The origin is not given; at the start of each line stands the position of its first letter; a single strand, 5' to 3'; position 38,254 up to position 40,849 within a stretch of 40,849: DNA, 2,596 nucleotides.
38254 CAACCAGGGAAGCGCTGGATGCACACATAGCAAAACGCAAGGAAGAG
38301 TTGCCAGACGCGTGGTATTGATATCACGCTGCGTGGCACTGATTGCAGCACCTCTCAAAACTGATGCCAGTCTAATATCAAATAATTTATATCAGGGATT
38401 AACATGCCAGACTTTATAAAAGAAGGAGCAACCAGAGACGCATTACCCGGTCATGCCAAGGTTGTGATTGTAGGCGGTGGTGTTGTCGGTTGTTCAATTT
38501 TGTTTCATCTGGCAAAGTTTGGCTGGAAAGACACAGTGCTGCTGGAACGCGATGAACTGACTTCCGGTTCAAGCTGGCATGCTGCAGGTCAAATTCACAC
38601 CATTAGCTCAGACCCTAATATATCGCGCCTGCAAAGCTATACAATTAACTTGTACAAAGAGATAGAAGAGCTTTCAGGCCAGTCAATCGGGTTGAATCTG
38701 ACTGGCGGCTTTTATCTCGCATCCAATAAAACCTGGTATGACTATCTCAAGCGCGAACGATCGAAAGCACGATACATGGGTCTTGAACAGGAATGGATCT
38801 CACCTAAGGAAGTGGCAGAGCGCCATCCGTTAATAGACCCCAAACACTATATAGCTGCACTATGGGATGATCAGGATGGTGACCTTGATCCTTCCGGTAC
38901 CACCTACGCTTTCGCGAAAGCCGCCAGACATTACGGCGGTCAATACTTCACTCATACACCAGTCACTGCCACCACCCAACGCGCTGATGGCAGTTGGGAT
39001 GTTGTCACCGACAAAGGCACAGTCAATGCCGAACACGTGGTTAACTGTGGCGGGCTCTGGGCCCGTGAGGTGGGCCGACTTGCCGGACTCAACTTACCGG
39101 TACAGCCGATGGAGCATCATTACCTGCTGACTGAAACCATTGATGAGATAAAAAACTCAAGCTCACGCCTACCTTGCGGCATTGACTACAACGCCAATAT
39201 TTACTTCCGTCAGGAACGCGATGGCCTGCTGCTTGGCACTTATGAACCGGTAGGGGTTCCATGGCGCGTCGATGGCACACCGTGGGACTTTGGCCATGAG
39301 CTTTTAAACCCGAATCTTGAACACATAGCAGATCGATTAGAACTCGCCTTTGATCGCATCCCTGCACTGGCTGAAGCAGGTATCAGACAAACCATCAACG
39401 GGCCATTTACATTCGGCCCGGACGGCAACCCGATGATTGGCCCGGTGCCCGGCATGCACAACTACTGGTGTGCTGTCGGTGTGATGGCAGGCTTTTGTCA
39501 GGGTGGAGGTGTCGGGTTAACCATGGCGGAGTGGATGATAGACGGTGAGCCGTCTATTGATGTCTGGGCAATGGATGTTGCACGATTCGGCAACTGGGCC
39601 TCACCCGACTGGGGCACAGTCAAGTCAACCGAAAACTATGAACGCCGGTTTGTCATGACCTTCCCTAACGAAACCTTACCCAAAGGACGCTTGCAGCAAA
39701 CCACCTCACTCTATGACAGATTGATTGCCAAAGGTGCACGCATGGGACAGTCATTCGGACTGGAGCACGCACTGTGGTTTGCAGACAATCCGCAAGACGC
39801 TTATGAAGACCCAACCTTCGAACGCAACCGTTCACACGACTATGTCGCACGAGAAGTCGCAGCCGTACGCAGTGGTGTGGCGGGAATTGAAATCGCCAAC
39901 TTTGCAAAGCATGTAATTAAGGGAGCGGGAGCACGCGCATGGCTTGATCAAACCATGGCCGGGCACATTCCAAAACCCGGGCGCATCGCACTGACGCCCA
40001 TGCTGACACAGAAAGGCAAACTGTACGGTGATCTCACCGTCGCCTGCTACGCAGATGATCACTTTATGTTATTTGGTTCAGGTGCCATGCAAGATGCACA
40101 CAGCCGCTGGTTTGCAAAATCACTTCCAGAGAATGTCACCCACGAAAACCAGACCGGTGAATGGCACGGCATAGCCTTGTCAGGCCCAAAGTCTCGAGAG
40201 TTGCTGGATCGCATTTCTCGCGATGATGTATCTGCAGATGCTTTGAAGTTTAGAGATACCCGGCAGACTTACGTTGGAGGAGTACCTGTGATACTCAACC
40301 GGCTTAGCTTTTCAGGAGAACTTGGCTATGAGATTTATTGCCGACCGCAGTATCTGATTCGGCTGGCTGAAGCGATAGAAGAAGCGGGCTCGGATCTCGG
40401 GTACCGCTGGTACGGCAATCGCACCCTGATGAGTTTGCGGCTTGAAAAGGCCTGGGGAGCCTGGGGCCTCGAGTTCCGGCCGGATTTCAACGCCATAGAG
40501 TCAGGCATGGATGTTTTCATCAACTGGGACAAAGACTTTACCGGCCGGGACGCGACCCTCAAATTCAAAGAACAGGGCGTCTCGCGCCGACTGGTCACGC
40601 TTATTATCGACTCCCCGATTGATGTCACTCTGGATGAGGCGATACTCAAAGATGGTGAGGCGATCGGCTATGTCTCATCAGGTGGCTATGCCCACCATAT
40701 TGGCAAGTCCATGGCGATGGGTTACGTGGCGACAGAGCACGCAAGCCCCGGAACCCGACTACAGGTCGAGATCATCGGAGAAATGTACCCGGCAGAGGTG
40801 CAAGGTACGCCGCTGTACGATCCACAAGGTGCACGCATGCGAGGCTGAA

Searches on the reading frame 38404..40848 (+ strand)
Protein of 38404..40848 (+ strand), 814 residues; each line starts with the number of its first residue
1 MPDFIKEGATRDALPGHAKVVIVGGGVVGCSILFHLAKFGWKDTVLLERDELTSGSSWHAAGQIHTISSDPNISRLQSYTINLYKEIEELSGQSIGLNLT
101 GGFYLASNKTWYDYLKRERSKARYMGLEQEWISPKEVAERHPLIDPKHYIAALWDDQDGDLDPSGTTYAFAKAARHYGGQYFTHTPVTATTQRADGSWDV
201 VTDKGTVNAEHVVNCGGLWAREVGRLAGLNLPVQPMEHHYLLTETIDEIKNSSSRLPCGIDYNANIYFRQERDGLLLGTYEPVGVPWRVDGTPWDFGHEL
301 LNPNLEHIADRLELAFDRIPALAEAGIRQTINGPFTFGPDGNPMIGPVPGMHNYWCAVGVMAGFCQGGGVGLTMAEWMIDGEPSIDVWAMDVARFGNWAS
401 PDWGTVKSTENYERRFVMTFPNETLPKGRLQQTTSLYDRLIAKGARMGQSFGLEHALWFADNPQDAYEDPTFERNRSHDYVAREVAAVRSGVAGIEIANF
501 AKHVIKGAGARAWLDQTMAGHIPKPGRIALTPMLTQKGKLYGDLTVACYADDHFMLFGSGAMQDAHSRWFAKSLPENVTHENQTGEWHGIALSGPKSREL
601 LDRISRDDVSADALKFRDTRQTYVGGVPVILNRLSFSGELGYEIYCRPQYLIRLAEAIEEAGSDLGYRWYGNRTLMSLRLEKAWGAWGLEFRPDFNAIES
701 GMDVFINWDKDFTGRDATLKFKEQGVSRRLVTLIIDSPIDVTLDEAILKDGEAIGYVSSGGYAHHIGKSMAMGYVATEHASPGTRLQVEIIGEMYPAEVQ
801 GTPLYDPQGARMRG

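Call 7: search_protein_families(library=pfam, proteins=[window:38404-40848:+])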
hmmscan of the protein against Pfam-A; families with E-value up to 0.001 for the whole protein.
window:38404-40848:+ (814 aa): 4 families
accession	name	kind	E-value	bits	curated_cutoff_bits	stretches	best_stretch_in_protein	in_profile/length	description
PF01266.30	DAO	-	5.4e-69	233.8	27.9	1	19-377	1-353/353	FAD dependent oxidoreductase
PF01571.26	GCV_T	-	4.1e-56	190.5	25.6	1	436-704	1-254/255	Aminomethyltransferase folate-binding domain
PF08669.17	GCV_T_C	-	1.1e-22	80.1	25.9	1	728-806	1-80/80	Glycine cleavage T-protein C-terminal barrel domain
PF16350.10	FAO_M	-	1.5e-13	51.1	27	1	380-433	1-55/56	FAD dependent oxidoreductase central domain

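Call 24: search_protein_families(library=ncbifam, proteins=[window:38404-40848:+])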
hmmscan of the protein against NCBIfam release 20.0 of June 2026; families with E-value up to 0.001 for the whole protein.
window:38404-40848:+ (814 aa): 25 families
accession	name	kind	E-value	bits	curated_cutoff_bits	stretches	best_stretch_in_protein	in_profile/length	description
TIGR01372.1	soxA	subfamily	8.3e-42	143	1164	1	478-813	643-995/996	sarcosine oxidase subunit alpha family protein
NF001567.0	PRK00389.1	subfamily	1.3e-41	142.7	300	1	482-808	35-356/359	glycine cleavage system aminomethyltransferase GcvT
NF053776.1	TmaoDeMthMsil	equivalog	2.5e-37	128.8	1100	1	483-813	420-762/763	trimethylamine N-oxide demethylase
TIGR00528.1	gcvT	equivalog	1.5e-32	112.9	235.85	1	483-805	34-360/362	glycine cleavage system aminomethyltransferase GcvT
NF010093.0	PRK13579.1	equivalog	7e-32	110.6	459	1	489-806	49-365/371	glycine cleavage system aminomethyltransferase GcvT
TIGR02352.1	thiamin_ThiO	equivalog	9e-29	100.6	250.8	1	20-274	1-254/351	glycine oxidase ThiO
NF008425.0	PRK11259.1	equivalog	8.3e-25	87.5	257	1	18-240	5-223/377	N-methyl-L-tryptophan oxidase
NF009133.0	PRK12486.1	equivalog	2.2e-21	76.2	410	1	524-801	89-365/369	dimethylsulfoniopropionate demethylase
TIGR03377.1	glycerol3P_GlpA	equivalog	1.5e-17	63.3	552.8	1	19-236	1-220/530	anaerobic glycerol-3-phosphate dehydrogenase subunit GlpA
TIGR01373.1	soxB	subfamily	1.5e-16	60.3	529.45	1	19-395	32-399/407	sarcosine oxidase subunit beta family protein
TIGR01377.1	soxA_mon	subfamily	3.9e-16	58.8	479.65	1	20-395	3-375/381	amino oxidase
TIGR03364.1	HpnW_proposed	hypoth_equivalog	1e-14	54.4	285.1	1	19-217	2-194/365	TIGR03364 family FAD-dependent oxidoreductase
NF050086.1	pipecolate_AmaA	exception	7.5e-14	51.2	600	1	100-215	121-232/425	L-pipecolate oxidase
NF008726.1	PRK11728.1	equivalog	1.1e-13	50.8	299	1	19-233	2-215/389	L-2-hydroxyglutarate oxidase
NF001933.0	PRK00711.1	subfamily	4e-13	49.2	383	1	19-65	2-48/429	D-amino acid dehydrogenase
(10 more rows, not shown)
